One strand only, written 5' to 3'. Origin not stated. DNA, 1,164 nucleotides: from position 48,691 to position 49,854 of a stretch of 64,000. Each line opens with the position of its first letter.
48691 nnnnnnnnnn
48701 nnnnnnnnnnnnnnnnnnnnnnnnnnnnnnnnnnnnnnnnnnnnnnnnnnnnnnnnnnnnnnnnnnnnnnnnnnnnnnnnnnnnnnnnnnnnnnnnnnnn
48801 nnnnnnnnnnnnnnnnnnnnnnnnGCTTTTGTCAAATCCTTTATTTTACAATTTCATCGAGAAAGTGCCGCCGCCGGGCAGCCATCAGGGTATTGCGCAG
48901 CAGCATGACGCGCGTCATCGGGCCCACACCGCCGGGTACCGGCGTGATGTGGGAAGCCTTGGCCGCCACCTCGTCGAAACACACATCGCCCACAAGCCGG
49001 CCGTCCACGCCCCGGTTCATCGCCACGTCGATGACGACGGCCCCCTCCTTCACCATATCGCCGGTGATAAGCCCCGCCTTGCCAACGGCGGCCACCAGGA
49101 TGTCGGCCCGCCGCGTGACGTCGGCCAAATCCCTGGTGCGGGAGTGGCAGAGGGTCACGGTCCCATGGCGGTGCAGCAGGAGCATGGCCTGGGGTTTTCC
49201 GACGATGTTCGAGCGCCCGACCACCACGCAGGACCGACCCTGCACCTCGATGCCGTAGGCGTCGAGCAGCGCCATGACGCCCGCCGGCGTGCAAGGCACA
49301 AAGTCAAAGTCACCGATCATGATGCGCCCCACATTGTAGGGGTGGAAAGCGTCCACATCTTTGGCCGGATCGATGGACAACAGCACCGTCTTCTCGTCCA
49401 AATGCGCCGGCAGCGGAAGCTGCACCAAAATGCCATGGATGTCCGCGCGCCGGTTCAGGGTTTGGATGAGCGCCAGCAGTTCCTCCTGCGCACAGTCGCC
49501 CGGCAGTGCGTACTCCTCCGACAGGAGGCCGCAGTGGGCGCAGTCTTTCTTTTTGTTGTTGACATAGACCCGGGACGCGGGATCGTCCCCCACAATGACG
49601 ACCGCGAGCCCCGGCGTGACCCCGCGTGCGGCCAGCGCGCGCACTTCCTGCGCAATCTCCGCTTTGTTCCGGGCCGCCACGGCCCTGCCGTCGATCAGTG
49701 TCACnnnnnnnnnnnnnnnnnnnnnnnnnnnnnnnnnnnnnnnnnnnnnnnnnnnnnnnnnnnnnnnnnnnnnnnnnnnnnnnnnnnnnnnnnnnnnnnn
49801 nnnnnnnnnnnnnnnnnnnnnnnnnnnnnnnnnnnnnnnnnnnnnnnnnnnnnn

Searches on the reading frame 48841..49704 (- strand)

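Call 44: search_protein_families(library=pfam, proteins=[window:48841-49704:-], max_evalue=0.00001)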
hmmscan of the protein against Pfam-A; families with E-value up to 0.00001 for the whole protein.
window:48841-49704:- (287 aa): 2 families
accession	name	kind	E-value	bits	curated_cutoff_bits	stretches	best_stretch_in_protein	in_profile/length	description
PF02882.25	THF_DHG_CYH_C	-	1.5e-68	229.6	27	1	121-279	1-159/160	Tetrahydrofolate dehydrogenase/cyclohydrolase, NAD(P)-binding domain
PF00763.28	THF_DHG_CYH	-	1.7e-41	141.5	32.8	1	4-118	1-115/115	Tetrahydrofolate dehydrogenase/cyclohydrolase, catalytic domain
